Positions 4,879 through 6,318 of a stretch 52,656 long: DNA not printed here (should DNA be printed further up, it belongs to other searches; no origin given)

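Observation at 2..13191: NHLP-leader/YcaO RiPP gene cluster with dedicated export genes plus unexplained extra genes; product unknown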

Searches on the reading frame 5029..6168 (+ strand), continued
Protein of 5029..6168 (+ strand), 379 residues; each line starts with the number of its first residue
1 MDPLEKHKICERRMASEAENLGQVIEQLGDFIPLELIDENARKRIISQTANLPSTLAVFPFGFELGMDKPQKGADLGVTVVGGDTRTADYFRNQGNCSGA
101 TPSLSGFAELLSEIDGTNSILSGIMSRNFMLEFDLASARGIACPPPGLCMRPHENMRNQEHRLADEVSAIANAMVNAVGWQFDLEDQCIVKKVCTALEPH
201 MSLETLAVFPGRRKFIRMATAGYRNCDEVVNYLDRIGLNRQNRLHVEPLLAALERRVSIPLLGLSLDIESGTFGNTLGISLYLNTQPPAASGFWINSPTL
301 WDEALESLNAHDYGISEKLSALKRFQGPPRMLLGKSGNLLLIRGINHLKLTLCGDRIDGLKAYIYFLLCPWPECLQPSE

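Call 58: predict_structure(alignment_id=A2)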
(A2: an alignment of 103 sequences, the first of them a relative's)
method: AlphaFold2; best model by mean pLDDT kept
length: 379 residues; sequences in the alignment: 103
mean_pLDDT: 94.0   pTM: 0.92
mean pLDDT of the five models: 94.0, 93.5, 93.2, 93.2, 92.8
residues with pLDDT >= 90: 325; 70-90: 46; 50-70: 3; < 50: 5
segments of 3 or more residues with pLDDT < 50: 374-376
pLDDT, mean of each block of 10 residues (from residue 1): 88 97 98 98 97 97 98 98 96 98 98 94 95 95 94 85 95 98 98 96 97 97 96 91 85 92 97 96 87 85 97 98 96 96 97 94 96 58
secondary structure, 60 per line:
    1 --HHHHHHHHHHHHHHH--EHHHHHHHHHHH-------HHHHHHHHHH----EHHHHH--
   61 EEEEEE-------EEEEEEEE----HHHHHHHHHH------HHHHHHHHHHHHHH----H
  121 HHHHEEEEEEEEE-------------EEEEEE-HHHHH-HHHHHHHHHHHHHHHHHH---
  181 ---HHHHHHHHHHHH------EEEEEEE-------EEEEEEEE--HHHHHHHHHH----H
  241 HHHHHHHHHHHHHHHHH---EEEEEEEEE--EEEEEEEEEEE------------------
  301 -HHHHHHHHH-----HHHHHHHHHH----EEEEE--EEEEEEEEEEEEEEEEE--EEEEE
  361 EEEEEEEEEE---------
elements in order: H3-17 H21-31 H39-48 H54-58 E61-66 E74-81 H86-95 H102-115 H120-124 E125-133 E147-152 H154-158 H160-177 H184-195 E202-208 E216-223 H226-235 H240-257 E261-269 E272-282 H302-310 H316-325 E330-334 E337-353 E356-370

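Call 62: fold_search(model_id=the predicted structure, library=pdb)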
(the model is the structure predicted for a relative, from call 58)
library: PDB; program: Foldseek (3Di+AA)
matches with E <= 10: 461; with E <= 0.001: 70
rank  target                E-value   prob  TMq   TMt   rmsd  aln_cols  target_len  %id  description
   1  5y4g_A                1.7e-06  1.00  0.42  0.51   7.1       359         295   11  Apo Structure of AmbP3 (released 2018-07-18)
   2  5y7c_B                2.2e-06  1.00  0.39  0.47   8.9       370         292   12  Hapalindole A and DMSPP Bound AmbP3 (released 2018-07-18)
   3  5y7c_A                2.3e-06  1.00  0.39  0.47   8.3       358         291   11  Hapalindole A and DMSPP Bound AmbP3 (released 2018-07-18)
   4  5y72_A                2.7e-06  1.00  0.43  0.52   6.9       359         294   11  DMSPP Bound AmbP3 (released 2018-07-18)
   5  8daz_D                3.3e-06  1.00  0.58  0.61   6.3       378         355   13  Crystal structure of DMATS1 prenyltransferase in complex with L-Trp and GSPP (released 2022-09-28)
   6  5y72_B                5.1e-06  1.00  0.43  0.52   7.5       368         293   12  DMSPP Bound AmbP3 (released 2018-07-18)
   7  6zrx_AAA              5.4e-06  1.00  0.51  0.54   6.7       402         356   13  Crystal structure of 6-dimethylallyltryptophan synthase from Micromonospora olivasterospora in complex with DMASPP a (released 2020-12-09)
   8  5ynt_B                6.7e-06  1.00  0.44  0.51   6.7       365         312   13  Crystal structure of an aromatic prenyltransferase FAMD1 from Fischerella ambigua UTEX 1903 (released 2018-08-29)
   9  5ynt_A                7.0e-06  1.00  0.37  0.44   8.5       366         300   13  Crystal structure of an aromatic prenyltransferase FAMD1 from Fischerella ambigua UTEX 1903 (released 2018-08-29)
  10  5y84_A                7.4e-06  1.00  0.39  0.48   7.8       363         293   12  Hapalindole U and DMSPP Bound AmbP3 (released 2018-07-18)
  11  6zs0_AAA              8.3e-06  1.00  0.44  0.46   8.3       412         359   12  Crystal structure of 5-dimethylallyltryptophan synthase from Streptomyces coelicolor (released 2020-12-09)
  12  5ynu_A                9.7e-06  1.00  0.42  0.51   7.7       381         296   12  Crystal structure of an aromatic prenyltransferase FAMD1 from Fischerella ambigua UTEX 1903 in complex with INN (released 2018-08-29)
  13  7w8u                  1.1e-05  1.00  0.50  0.54   7.1       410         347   14  Crystal Structure of Indole Prenyltransferase IptA (released 2022-10-19)
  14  6zs0_BBB              1.1e-05  1.00  0.46  0.49   8.7       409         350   13  Crystal structure of 5-dimethylallyltryptophan synthase from Streptomyces coelicolor (released 2020-12-09)
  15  6zrx_BBB              1.2e-05  1.00  0.50  0.53   6.6       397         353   13  Crystal structure of 6-dimethylallyltryptophan synthase from Micromonospora olivasterospora in complex with DMASPP a (released 2020-12-09)
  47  4bg2_B                1.4e-04  1.00  0.45  0.54   7.4       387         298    8  X-ray Crystal Structure of PatF from Prochloron didemni (released 2013-04-03)
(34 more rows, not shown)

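Call 69: search_protein_families(library=pfam, proteins=[L014:10606-11697:+, L013:5694-7703:+, L013:18342-19469:+], max_evalue=0.01)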
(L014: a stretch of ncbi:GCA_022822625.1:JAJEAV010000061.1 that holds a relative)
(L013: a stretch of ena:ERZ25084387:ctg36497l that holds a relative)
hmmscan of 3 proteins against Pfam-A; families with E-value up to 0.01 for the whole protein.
L014:10606-11697:+ (363 aa): 8 families
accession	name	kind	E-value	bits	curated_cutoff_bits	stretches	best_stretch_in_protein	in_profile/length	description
PF01494.25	FAD_binding_3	-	1.3e-10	41.5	22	1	8-183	4-177/349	FAD binding domain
PF13450.12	NAD_binding_8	-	0.00015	22.4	21.9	1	10-38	1-27/68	NAD(P)-binding Rossmann-like domain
PF07992.20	Pyr_redox_2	-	0.001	19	26.1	1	6-40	1-34/291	Pyridine nucleotide-disulphide oxidoreductase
PF22578.2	GGR_cat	-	0.0032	17.7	27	1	211-251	30-69/88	Geranylgeranyl reductase catalytic domain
PF01266.30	DAO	-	0.005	16.8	27.9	0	7-41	1-33/353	FAD dependent oxidoreductase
PF01946.23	Thi4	-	0.0056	16.4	26.2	1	7-40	19-51/235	Thi4 family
PF03486.20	HI0933_like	-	0.0071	16.2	50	0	7-39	2-32/244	HI0933-like protein Rossmann domain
PF04820.20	Trp_halogenase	-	0.0078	15.5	21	0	8-43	2-39/458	Tryptophan halogenase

L013:5694-7703:+ (669 aa): 3 families
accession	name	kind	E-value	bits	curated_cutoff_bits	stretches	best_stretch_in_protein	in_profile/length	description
PF00487.30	FA_desaturase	-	1.1e-26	94.6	29.7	1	110-340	2-251/253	Fatty acid desaturase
PF03710.21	GlnE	-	1.2e-08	35.1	24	1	451-571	45-167/252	Glutamate-ammonia ligase adenylyltransferase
PF25587.1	Rv2743c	-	0.0039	17.3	27.7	0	205-291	24-104/237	Rv2743c family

L013:18342-19469:+ (375 aa): 2 families
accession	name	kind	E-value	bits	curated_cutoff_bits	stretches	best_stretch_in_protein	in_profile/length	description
PF00266.25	Aminotran_5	-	1.1e-12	48.1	21.5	1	22-293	31-295/371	Aminotransferase class-V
PF06825.17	HSBP1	-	0.0069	16.6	28.6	0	354-374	26-46/51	Heat shock factor binding protein 1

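Call 85: list_cluster_members(proteins=[P0007, P0008, P0009, P0010, P0011, P0012, P0013, P0014, P0016, P0020])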
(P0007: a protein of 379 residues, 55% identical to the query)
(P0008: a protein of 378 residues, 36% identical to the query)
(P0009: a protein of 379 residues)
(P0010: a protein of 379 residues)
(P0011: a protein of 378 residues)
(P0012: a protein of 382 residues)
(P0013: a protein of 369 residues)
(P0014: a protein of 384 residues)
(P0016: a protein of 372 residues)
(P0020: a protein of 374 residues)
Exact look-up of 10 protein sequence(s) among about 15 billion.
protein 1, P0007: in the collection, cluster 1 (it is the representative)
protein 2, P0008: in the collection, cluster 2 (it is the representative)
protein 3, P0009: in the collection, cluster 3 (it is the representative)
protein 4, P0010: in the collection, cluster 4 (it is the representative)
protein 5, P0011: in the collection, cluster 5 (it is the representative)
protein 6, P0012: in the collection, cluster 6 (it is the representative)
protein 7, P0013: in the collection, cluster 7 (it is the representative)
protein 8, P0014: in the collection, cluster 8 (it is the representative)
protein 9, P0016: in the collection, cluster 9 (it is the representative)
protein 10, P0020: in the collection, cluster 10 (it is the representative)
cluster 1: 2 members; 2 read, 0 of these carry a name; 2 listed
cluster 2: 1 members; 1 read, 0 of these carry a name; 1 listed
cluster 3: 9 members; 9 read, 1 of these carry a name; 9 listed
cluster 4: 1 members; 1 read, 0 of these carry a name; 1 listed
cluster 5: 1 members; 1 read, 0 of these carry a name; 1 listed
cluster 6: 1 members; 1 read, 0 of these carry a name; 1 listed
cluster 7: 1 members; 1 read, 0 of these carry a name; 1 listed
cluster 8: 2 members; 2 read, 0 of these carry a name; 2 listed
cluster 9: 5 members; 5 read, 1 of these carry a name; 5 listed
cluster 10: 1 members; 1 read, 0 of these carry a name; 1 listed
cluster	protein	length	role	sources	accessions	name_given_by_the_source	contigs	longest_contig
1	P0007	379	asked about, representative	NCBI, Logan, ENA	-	-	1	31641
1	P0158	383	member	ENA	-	-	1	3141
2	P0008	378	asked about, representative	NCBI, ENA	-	-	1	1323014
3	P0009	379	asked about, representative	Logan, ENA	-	-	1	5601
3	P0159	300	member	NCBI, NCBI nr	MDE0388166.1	MAG: hypothetical protein OXI75_05675 [Rhodospirillales bacterium] | hypothetical protein [Rhodospirillales bacterium]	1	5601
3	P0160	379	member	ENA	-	-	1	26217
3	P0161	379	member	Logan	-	-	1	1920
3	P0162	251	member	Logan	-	-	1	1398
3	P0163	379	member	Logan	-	-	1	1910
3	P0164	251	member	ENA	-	-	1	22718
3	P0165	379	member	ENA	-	-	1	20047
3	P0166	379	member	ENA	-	-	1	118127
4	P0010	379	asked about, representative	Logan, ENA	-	-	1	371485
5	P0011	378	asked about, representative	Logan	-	-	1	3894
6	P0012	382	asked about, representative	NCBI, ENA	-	-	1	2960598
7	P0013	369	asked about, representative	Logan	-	-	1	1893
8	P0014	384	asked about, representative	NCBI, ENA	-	-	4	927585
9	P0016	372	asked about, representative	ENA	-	-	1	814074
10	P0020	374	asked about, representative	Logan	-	-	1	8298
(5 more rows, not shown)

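Call 100: find_encoding_contigs(protein=P0140, flank=10000, max_places=2)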
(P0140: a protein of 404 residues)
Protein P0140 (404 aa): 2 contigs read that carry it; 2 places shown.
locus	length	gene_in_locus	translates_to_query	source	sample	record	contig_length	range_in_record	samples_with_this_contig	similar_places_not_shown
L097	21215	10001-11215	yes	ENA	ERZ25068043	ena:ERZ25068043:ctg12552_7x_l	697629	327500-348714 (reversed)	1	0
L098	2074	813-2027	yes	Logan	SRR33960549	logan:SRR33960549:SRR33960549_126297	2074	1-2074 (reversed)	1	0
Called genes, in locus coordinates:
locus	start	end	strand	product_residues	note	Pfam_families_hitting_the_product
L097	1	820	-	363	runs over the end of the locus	PF00355:Rieske, PF19112:VanA_C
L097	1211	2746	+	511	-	PF00890:FAD_binding_2, PF01266:DAO, PF03486:HI0933_like (faint), PF12831:FAD_oxidored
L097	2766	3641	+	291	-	PF00941:FAD_binding_5, PF03450:CO_deh_flav_C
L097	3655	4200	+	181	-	PF00111:Fer2, PF13085:Fer2_3 (weak), PF01799:Fer2_2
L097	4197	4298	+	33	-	-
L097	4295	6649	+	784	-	PF01315:Ald_Xan_dh_C, PF02738:MoCoBD_1, PF20256:MoCoBD_2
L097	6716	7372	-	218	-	PF01909:NTP_transf_2 (faint), PF18765:Polbeta (weak)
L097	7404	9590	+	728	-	PF05787:PhoX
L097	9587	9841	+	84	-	PF02979:NHase_alpha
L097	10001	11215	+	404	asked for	-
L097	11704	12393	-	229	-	PF17645:Amdase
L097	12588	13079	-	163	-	PF06253:MTTB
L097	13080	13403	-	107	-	PF06253:MTTB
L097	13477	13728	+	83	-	PF05598:DUF772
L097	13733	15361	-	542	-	PF00496:SBP_bac_5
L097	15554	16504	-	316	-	PF00126:HTH_1, PF03466:LysR_substrate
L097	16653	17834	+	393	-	PF00557:Peptidase_M24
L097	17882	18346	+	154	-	PF08734:GYD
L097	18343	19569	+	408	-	PF06155:GBBH-like_N, PF02668:TauD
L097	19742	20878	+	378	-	PF09587:PGA_cap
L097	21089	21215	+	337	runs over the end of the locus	PF00296:Bac_luciferase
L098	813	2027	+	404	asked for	-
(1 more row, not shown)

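Call 101: find_encoding_contigs(protein=P0156, flank=10000, max_places=2)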
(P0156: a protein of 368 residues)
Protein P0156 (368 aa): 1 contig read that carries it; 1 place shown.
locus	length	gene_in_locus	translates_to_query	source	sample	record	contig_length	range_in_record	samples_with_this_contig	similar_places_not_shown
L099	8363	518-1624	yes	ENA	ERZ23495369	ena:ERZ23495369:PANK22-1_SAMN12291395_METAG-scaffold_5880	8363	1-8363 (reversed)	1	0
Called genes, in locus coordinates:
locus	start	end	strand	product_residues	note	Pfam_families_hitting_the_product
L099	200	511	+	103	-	PF02979:NHase_alpha (weak)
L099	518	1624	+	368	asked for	-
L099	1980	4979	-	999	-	PF00664:ABC_membrane, PF00005:ABC_tran, PF02463:SMC_N (faint)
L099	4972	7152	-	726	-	PF03412:Peptidase_C39, PF00664:ABC_membrane, PF00005:ABC_tran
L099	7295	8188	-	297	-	PF25919:BSH_CusB (faint)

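Call 105: find_encoding_contigs(protein=P0157, flank=8000, max_places=2)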
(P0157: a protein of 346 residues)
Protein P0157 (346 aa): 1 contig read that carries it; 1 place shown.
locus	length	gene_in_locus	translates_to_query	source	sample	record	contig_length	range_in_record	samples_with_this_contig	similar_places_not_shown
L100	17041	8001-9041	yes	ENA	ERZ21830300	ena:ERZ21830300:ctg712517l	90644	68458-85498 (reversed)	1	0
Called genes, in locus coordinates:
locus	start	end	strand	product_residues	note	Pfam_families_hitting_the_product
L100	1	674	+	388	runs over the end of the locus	PF21088:MS_channel_1st, PF00924:MS_channel_2nd, PF21082:MS_channel_3rd, PF24956:Msl2-3_C (weak)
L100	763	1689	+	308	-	PF09518:RE_HindIII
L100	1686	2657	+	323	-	PF01555:N6_N4_Mtase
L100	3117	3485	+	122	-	PF05973:Gp49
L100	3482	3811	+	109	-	-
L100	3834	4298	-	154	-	-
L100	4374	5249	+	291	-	-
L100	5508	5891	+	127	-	PF07681:DoxX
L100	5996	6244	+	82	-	-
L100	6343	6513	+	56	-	-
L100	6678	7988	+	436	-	PF04820:Trp_halogenase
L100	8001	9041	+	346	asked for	-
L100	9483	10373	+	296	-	PF25973:BSH_CzcB (weak)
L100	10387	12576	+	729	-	PF03412:Peptidase_C39, PF00664:ABC_membrane, PF00005:ABC_tran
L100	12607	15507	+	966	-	PF00664:ABC_membrane, PF00005:ABC_tran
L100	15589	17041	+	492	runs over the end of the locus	PF02321:OEP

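Call 106: find_encoding_contigs(protein=P0124, flank=8000, max_places=2)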
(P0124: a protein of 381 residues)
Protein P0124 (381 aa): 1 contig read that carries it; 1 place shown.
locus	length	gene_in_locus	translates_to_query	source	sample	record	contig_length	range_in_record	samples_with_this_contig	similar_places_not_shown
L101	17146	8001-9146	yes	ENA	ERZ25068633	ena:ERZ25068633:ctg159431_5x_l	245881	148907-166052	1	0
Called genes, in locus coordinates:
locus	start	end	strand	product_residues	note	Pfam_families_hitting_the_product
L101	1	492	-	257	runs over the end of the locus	PF00512:HisKA (faint), PF02518:HATPase_c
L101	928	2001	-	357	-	PF01494:FAD_binding_3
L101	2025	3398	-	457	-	PF00067:p450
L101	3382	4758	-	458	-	PF01565:FAD_binding_4, PF09265:Cytokin-bind (weak)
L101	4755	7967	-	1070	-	PF00873:ACR_tran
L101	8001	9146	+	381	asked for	-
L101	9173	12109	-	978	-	PF00664:ABC_membrane, PF00005:ABC_tran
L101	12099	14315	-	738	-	PF03412:Peptidase_C39, PF00664:ABC_membrane, PF00005:ABC_tran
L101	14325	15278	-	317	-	PF00364:Biotin_lipoyl (faint)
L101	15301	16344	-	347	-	-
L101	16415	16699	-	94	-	PF02979:NHase_alpha (faint)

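Call 107: find_encoding_contigs(protein=P0137, flank=8000, max_places=2)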
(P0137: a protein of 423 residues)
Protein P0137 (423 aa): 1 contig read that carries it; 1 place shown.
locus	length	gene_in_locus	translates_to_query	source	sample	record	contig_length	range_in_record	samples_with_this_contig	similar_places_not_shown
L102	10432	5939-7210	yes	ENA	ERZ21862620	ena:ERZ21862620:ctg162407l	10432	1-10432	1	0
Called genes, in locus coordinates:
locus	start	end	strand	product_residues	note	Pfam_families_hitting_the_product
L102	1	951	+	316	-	?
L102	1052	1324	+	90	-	-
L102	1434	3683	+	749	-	PF02624:YcaO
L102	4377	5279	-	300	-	PF14226:DIOX_N, PF03171:2OG-FeII_Oxy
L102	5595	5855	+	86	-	PF02979:NHase_alpha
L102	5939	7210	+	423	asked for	-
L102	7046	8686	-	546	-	PF00664:ABC_membrane, PF00005:ABC_tran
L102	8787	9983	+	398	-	-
